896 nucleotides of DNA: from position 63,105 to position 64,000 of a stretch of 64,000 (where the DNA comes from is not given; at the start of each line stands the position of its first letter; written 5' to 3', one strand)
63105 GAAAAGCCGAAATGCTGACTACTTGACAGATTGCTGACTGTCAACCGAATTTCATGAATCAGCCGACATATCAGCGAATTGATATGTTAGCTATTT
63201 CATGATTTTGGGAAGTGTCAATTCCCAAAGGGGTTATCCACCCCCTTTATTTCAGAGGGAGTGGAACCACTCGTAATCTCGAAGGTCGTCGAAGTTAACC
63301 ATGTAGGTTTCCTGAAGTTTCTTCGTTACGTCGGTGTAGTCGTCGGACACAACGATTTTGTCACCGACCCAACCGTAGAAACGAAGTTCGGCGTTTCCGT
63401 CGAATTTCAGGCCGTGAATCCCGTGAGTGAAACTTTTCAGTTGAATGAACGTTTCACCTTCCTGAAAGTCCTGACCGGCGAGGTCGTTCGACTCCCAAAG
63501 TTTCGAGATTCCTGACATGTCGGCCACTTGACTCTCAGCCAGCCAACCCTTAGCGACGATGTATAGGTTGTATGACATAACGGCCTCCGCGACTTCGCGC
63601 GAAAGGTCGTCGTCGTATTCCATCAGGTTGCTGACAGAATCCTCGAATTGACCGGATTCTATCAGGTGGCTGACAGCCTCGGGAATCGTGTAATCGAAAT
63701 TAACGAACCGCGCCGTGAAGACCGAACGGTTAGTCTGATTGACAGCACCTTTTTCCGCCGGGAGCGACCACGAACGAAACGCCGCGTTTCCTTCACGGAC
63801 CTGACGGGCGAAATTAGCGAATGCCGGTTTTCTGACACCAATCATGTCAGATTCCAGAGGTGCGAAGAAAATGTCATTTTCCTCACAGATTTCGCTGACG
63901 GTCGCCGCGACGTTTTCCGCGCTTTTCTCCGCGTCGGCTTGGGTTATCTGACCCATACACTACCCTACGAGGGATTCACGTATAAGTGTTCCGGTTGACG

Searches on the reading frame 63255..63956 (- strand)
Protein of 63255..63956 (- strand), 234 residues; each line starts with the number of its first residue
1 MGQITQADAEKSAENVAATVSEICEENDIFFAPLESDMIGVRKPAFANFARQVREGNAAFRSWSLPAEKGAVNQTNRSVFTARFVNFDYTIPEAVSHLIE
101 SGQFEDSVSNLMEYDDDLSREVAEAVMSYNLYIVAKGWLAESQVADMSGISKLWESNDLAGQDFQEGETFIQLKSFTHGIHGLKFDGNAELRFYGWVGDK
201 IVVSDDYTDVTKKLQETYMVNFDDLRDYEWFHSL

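Call 25: find_related_loci(query=window:63255-63956:-, collection=viral_contigs, flank=10000)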
Query window:63255-63956:- (234 aa) in viral_contigs; peptide patterns used: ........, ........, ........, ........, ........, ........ (x = any residue, [..] = any of these).
6 stretches matched a pattern, but none encodes a relative of the query by tblastn (E <= 1e-3).

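Call 27: search_protein_families(library=pfam, proteins=[window:63255-63956:-], max_evalue=0.1)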
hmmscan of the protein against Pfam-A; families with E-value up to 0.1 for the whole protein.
window:63255-63956:- (234 aa): 0 families

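Call 28: search_protein_families(library=phrogs, proteins=[window:63255-63956:-], max_evalue=0.1)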
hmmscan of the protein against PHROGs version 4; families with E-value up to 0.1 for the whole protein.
window:63255-63956:- (234 aa): 1 family
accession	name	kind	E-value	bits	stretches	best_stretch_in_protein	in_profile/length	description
phrog_37270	-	unknown function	0.09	12.7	0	144-200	97-152/323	-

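Call 36: find_homologous_proteins(query=window:63255-63956:-, max_evalue=0.001)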
Query window:63255-63956:- (234 aa): 8 proteins with E <= 0.001 among 173 candidates.
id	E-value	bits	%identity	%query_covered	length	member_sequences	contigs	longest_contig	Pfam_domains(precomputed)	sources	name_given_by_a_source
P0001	3.3e-152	523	100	100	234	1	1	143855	-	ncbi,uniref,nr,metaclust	ncbi:hypothetical protein M199_gp056 [Halogranum tailed virus 1]|uniref:Uncharacterized protein n=1 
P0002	4.0e-86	307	62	100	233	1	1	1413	-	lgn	-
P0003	2.5e-85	304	59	100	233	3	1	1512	-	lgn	-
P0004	2.2e-75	271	56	98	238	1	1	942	-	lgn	-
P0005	5.9e-75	270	56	100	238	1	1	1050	-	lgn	-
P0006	8.4e-72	260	55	100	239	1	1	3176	-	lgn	-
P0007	1.8e-53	200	45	100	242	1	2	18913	-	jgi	-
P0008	2.5e-53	199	43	98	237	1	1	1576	-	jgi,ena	-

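Call 37: find_encoding_contigs(protein=P0007, flank=10000)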
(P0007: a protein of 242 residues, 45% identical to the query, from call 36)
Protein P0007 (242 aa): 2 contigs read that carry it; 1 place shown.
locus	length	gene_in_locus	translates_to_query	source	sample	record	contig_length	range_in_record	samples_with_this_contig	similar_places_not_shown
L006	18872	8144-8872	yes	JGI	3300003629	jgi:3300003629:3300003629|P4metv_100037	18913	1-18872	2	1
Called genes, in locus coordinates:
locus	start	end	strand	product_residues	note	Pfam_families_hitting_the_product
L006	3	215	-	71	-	?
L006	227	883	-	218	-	PF01844:HNH (weak)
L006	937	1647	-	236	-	-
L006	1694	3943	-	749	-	-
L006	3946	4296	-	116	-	PF10651:BppU_N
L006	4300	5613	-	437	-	PF03237:Terminase_6N, PF05127:NAT10_TcmA_helicase (weak), PF17289:Terminase_6C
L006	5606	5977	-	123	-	PF19118:DUF5802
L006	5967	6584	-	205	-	-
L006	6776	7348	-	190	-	-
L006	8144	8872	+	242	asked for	-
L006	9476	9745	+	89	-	-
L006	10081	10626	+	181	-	-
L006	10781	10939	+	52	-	-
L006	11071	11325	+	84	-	-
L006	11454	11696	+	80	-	-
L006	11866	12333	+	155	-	-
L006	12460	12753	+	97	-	-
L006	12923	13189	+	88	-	-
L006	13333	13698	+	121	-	-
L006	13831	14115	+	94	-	-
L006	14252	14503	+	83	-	-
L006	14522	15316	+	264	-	-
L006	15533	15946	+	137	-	-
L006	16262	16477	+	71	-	-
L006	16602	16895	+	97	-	-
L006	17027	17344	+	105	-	-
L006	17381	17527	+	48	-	-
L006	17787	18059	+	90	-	-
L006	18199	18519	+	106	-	-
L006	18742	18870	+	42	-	-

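Call 38: find_encoding_contigs(protein=P0006, flank=5000)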
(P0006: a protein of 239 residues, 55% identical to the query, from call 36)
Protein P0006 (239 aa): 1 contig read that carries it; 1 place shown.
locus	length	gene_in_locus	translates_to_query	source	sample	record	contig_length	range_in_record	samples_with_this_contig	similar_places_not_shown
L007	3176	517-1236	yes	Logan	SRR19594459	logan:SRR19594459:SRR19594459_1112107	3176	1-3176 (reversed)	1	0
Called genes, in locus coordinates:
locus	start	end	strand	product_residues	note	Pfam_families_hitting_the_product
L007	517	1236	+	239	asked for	-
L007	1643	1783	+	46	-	-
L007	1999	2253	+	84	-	-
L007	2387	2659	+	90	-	-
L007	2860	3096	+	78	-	-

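Call 39: find_encoding_contigs(protein=P0003, flank=5000)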
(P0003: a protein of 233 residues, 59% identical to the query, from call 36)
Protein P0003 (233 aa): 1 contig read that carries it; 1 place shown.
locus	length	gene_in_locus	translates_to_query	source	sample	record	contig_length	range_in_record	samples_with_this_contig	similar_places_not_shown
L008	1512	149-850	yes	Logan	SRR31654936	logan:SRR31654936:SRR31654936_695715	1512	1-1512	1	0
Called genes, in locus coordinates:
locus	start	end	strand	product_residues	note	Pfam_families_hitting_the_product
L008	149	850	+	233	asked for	-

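Call 40: find_encoding_contigs(protein=P0002, flank=5000)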
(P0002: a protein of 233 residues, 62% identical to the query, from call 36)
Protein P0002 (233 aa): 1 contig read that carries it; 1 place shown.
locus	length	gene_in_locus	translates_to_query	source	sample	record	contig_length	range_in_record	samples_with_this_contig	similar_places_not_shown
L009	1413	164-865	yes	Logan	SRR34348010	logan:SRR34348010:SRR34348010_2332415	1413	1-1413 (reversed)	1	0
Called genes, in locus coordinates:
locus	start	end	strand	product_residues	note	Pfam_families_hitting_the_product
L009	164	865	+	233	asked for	-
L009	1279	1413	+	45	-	?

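Call 51: search_solved_structures(query=A2, max_evalue=10)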
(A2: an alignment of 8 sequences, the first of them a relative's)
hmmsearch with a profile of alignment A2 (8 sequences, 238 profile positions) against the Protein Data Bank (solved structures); distinct sequences matched with E-value up to 10: 7.
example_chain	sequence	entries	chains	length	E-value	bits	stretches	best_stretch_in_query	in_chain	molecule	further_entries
4rzp_A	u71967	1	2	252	0.00017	24.4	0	92-128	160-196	Engineered Protein OR366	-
31mr_A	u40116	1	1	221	0.11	15.2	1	192-226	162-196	Cell envelope proteinase A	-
4hxt_A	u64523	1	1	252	0.53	13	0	92-127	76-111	De Novo Protein OR329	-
2w56_A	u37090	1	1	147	0.69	12.6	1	131-165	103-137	VC0508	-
2w56_B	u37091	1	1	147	0.69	12.6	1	131-165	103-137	VC0508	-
4rv1_A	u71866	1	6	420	0.7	12.6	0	92-127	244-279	Engineered Protein OR497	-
8p4y_A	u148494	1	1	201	0.89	12.2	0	92-122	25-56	Protein origami triangle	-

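Call 55: predict_structure(alignment_id=A2)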
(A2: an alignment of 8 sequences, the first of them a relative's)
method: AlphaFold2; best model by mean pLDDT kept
length: 234 residues; sequences in the alignment: 8
mean_pLDDT: 73.5   pTM: 0.77
mean pLDDT of the five models: 73.5, 70.6, 68.1, 63.6, 55.0
residues with pLDDT >= 90: 36; 70-90: 129; 50-70: 37; < 50: 32
segments of 3 or more residues with pLDDT < 50: 1-6, 69-76, 81-85, 153-160, 232-234
pLDDT, mean of each block of 10 residues (from residue 1): 48 80 94 77 80 81 67 46 55 88 94 91 92 80 70 44 68 70 57 78 84 84 76 40
secondary structure, 60 per line:
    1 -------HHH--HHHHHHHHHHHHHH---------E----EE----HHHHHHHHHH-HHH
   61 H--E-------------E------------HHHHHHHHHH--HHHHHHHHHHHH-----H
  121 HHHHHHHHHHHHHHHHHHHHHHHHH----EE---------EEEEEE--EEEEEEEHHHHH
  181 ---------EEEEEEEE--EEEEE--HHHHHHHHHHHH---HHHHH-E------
elements in order: H13-26 H47-56 H58-61 H91-100 H103-114 H120-145 E161-166 E169-175 H176-180 E190-197 E200-204 H207-218 H222-226

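Call 58: find_encoding_contigs(protein=P0008, flank=5000)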
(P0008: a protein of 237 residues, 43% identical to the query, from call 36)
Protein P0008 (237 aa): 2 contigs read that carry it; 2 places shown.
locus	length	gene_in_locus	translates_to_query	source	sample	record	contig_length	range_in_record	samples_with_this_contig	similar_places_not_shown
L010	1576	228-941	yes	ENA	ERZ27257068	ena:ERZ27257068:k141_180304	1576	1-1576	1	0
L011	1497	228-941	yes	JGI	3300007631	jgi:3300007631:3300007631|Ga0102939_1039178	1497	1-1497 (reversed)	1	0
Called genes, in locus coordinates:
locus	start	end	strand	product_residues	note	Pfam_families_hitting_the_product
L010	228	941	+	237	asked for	-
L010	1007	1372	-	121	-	-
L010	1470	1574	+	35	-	?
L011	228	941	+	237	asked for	-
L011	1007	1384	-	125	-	-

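Call 59: find_encoding_contigs(protein=P0005, flank=5000)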
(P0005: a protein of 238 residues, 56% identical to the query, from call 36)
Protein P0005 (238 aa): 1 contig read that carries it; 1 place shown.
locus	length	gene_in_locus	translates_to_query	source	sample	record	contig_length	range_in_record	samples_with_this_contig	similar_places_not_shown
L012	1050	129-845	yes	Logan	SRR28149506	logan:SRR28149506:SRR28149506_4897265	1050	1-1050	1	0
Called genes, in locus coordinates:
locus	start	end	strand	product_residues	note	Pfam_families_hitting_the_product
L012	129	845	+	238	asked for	-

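Call 60: find_encoding_contigs(protein=P0004, flank=5000)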
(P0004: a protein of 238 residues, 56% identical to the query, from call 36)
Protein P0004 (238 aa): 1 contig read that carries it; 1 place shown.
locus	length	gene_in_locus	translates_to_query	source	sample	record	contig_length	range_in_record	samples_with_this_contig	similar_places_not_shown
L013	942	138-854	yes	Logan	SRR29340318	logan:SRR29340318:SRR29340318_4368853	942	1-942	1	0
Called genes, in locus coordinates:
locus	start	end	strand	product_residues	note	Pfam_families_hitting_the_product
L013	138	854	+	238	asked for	-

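Call 79: fold_search(model_id=the predicted structure, library=viral)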
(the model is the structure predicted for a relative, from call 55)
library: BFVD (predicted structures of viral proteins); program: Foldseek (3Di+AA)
matches with E <= 10: 183; with E <= 0.001: 1
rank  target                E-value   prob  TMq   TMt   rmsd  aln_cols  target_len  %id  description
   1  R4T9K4                2.2e-32  1.00  0.83  0.83   4.2       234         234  100  Uncharacterized protein [Halogranum tailed virus 1]
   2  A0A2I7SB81            4.5e-01  0.06  0.12  0.10  16.0       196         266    9  (no name in the UniProt tables at hand)
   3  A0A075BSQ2            4.7e-01  0.08  0.20  0.14  16.7       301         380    8  PD-(D/E)XK endonuclease-like domain-containing protein [Microcystis phage MaMV-DC]
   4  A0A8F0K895            7.7e-01  0.04  0.15  0.16  18.8       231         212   12  (no name in the UniProt tables at hand)
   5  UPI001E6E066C         9.6e-01  0.04  0.14  0.14  18.3       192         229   12  (no name look-up for this kind of identifier)
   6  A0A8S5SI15            9.6e-01  0.04  0.17  0.15  19.8       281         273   10  Minor capsid component [Phage sp. ctqZP6]
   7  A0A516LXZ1            1.0e+00  0.04  0.11  0.17  18.5       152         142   14  (no name in the UniProt tables at hand)
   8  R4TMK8                1.1e+00  0.06  0.17  0.14  16.7       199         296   10  GpF-like protein [Haloarcula californiae tailed virus 1]
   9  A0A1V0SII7            1.1e+00  0.02  0.12  0.05  17.0       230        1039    7  Uncharacterized protein [Klosneuvirus KNV1]
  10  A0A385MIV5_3          1.1e+00  0.06  0.12  0.03  10.2       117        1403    7  Polyprotein [Cluster bean endornavirus 1]
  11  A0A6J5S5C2            1.1e+00  0.04  0.12  0.13  13.1       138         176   16  Uncharacterized protein [uncultured Caudovirales phage]
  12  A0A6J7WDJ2            1.2e+00  0.03  0.14  0.13  21.3       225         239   12  Uncharacterized protein [uncultured Caudovirales phage]
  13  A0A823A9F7            1.2e+00  0.02  0.15  0.15  16.6       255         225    8  (no name in the UniProt tables at hand)
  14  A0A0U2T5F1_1          1.3e+00  0.06  0.15  0.05  14.8       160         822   18  Immediate-early transactivator protein [Bovine herpesvirus 1]
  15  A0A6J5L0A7            1.3e+00  0.03  0.15  0.09  19.9       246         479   10  Caudovirus, tape measure, N-terminal [uncultured Caudovirales phage]
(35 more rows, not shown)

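Call 112: search_protein_representatives(alignment_id=A2)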
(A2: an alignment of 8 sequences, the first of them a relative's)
Query: 8 sequences, 238 profile positions. Proteins with E-value up to 0.001 (for the whole library): 38; up to 1e-10: 20; up to 1e-30: 6. The best 38 are listed.
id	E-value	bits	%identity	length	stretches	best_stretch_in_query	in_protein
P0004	7.2e-114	395.6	-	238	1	1-238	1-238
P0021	1.3e-82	293.3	-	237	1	1-237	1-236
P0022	3.5e-51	190.4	-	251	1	1-235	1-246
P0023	1.2e-40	155.9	-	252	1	8-229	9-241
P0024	6.1e-39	150.3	-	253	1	36-216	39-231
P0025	3.2e-34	134.8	-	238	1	9-232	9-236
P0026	1.0e-28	116.8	-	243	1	1-233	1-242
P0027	3.6e-20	88.9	-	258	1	73-211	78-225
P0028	3.3e-18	82.4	-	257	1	43-190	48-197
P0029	5.8e-17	78.4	-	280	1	17-208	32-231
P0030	4.7e-16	75.4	-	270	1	74-220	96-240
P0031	2.7e-15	72.9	-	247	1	30-229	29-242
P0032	3.5e-15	72.5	-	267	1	79-213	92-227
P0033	1.6e-13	67.1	-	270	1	77-214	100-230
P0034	9.5e-13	64.6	-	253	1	76-205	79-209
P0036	1.8e-11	60.4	-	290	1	36-216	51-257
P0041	5.4e-10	55.5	-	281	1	63-220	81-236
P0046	4.8e-08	49.2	-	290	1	50-167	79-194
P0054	5.9e-06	42.3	-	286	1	53-220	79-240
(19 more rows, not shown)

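Call 115: search_protein_families(library=pfam, proteins=[P0022, P0024, P0027, P0029, P0030, P0033, P0036, P0041, P0046, P0054], max_evalue=0.05)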
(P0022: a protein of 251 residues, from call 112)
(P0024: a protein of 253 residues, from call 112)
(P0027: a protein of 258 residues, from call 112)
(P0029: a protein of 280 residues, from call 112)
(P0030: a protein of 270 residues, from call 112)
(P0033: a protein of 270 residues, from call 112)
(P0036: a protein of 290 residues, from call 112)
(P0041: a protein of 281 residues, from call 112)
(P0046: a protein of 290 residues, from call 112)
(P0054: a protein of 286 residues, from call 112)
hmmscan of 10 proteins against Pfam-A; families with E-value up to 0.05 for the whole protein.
P0022 (251 aa): 0 families

P0024 (253 aa): 0 families

P0027 (258 aa): 0 families

P0029 (280 aa): 0 families

P0030 (270 aa): 0 families

P0033 (270 aa): 0 families

P0036 (290 aa): 0 families

P0041 (281 aa): 1 family
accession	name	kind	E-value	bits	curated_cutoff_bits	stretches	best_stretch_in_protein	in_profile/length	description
PF02885.22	Glycos_trans_3N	-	0.0061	16.7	26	1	131-170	23-62/63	Glycosyl transferase family, helical bundle domain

P0046 (290 aa): 0 families

P0054 (286 aa): 0 families
